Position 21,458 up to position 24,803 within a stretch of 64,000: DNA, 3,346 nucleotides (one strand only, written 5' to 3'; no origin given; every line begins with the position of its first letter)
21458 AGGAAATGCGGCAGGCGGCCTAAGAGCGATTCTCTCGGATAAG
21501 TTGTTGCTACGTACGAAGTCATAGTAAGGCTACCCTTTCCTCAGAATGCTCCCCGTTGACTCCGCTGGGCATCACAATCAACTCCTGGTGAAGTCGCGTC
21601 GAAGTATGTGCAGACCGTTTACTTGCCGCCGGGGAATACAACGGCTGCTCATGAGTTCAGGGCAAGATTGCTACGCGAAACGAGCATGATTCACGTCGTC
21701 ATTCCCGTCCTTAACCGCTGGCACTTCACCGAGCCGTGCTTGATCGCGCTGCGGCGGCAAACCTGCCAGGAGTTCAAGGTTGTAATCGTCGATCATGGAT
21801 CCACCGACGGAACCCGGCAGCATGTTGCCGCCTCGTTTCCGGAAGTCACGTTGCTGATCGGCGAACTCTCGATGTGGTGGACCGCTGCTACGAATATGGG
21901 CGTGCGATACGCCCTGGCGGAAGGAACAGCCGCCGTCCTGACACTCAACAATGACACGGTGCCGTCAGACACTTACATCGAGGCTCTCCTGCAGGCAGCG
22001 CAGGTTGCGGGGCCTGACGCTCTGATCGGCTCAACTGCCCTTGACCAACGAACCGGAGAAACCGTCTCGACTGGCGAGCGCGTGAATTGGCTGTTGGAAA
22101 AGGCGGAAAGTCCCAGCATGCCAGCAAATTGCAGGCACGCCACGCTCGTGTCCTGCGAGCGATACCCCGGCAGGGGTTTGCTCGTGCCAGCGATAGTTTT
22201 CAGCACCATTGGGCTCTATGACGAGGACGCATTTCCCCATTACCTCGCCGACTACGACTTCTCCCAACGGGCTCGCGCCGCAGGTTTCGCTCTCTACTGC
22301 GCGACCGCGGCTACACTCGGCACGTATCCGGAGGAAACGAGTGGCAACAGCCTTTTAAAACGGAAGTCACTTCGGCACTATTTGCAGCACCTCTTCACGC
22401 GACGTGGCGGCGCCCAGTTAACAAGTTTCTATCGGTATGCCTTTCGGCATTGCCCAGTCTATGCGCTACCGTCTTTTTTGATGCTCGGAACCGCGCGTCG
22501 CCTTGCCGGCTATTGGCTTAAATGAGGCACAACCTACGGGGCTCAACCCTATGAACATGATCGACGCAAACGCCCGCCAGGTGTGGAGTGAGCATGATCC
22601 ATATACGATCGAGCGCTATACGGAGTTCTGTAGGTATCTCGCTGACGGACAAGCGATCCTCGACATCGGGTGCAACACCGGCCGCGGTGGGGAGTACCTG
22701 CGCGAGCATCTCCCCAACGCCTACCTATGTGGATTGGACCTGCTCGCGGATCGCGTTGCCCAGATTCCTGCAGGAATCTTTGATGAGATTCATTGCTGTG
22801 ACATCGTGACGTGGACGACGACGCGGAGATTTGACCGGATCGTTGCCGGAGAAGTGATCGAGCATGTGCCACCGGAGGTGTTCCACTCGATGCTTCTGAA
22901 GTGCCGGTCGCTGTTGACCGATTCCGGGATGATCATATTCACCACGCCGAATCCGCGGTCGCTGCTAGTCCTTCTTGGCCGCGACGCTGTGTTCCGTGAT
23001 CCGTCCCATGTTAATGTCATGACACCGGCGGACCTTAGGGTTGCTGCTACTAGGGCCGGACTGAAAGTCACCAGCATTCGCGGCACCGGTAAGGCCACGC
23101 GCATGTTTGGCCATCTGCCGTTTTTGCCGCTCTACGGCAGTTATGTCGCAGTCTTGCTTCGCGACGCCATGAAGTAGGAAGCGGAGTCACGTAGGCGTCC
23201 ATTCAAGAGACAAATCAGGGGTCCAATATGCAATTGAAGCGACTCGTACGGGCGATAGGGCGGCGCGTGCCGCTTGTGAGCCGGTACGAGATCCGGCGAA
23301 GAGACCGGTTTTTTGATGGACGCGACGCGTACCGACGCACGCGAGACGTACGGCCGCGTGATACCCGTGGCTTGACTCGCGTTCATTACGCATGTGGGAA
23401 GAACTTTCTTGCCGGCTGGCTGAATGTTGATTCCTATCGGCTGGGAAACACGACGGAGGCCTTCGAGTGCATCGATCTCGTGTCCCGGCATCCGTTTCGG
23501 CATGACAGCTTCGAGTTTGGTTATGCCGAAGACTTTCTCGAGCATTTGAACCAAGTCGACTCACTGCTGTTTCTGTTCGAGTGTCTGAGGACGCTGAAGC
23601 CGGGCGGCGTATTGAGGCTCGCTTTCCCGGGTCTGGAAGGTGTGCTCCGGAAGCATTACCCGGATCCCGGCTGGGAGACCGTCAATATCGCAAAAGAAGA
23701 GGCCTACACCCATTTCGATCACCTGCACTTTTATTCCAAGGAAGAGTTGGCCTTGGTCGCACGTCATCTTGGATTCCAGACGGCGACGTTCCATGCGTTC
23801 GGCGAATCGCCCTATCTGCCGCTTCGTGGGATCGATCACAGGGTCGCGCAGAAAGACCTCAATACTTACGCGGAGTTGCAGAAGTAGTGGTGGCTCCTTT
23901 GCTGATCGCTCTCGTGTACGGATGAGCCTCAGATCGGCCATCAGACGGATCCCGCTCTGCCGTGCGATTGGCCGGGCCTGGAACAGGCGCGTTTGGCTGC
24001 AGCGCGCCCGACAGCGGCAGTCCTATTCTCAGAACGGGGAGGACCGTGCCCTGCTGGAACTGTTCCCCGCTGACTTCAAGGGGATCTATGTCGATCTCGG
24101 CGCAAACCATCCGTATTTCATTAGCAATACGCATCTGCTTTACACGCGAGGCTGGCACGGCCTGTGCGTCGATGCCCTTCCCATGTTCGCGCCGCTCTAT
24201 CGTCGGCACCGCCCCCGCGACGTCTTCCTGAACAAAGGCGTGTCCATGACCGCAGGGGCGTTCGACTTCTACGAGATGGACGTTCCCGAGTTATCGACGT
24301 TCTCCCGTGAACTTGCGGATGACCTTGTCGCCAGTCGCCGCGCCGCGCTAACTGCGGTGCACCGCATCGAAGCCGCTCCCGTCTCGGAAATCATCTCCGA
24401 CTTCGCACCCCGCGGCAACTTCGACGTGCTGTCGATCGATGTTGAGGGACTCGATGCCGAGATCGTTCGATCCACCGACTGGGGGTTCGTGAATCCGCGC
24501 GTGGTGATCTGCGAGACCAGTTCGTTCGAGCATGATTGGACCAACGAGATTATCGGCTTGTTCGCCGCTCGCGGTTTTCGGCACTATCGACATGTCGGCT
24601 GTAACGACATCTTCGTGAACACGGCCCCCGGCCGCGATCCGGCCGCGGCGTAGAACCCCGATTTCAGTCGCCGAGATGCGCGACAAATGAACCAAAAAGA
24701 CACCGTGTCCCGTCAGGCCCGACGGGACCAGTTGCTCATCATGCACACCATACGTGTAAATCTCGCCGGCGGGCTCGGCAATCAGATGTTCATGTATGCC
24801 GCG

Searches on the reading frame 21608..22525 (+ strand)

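Call 74: search_protein_families(library=pfam, proteins=[window:21608-22525:+], max_evalue=0.001)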
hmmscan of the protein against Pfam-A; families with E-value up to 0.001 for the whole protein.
window:21608-22525:+ (305 aa): 1 family
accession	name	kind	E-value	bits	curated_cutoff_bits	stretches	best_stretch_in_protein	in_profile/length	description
PF00535.33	Glycos_transf_2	-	4.6e-17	62.9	23.3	1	30-150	2-122/168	Glycosyl transferase family 2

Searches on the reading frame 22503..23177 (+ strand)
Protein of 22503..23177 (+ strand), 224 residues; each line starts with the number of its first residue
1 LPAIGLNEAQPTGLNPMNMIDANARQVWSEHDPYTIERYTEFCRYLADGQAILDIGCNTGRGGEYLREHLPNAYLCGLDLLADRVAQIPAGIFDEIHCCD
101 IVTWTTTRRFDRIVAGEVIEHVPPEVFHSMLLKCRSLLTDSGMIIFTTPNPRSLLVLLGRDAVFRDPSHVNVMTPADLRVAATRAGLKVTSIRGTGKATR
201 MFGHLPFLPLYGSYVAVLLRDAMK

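Call 74: search_protein_families(library=pfam, proteins=[window:22503-23177:+], max_evalue=0.001)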
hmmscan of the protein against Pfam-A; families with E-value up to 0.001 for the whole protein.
window:22503-23177:+ (224 aa): 5 families
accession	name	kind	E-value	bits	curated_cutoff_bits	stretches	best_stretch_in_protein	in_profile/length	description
PF13489.12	Methyltransf_23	-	7.3e-15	55.5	27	1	34-191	7-163/164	Methyltransferase domain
PF08242.18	Methyltransf_12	-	7.5e-11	43.1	30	1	53-144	1-98/98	Methyltransferase domain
PF13649.12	Methyltransf_25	-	4.6e-08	34.1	27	1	52-142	1-97/97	Methyltransferase domain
PF08241.18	Methyltransf_11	-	5.9e-05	24.1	21.2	1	53-146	1-95/95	Methyltransferase domain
PF05401.17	NodS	-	9.1e-05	22.8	24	1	38-149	33-147/201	Nodulation protein S (NodS)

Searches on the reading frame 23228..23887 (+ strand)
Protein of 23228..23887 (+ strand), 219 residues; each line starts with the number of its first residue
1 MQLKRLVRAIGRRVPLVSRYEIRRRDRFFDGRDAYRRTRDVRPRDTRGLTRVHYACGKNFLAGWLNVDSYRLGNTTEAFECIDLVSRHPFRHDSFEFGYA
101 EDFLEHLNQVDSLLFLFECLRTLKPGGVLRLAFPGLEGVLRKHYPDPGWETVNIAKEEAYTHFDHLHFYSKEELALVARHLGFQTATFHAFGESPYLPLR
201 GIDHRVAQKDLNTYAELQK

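Call 74: search_protein_families(library=pfam, proteins=[window:23228-23887:+], max_evalue=0.001)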
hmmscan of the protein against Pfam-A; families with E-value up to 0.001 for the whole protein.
window:23228-23887:+ (219 aa): 1 family
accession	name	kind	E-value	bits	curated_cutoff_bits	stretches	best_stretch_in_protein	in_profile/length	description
PF08241.18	Methyltransf_11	-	0.00018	22.5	21.2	1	86-129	52-93/95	Methyltransferase domain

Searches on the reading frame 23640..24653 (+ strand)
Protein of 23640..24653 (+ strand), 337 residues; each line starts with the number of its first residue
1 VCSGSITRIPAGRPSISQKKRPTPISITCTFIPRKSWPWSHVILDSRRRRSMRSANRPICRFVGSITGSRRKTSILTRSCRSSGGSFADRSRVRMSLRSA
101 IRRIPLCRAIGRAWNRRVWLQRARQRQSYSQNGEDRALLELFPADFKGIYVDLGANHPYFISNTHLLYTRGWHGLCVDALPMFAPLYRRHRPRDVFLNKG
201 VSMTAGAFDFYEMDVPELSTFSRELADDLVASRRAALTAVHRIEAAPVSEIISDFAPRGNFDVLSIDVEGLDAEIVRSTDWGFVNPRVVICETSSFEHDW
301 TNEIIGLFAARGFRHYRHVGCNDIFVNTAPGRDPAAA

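Call 75: search_protein_families(library=pfam, proteins=[window:23640-24653:+], max_evalue=0.001)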
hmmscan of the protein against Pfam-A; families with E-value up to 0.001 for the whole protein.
window:23640-24653:+ (337 aa): 1 family
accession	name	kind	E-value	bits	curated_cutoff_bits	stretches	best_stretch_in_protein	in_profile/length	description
PF05050.19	Methyltransf_21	-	9.3e-10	39.3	22.7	1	152-314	1-172/173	Methyltransferase FkbM domain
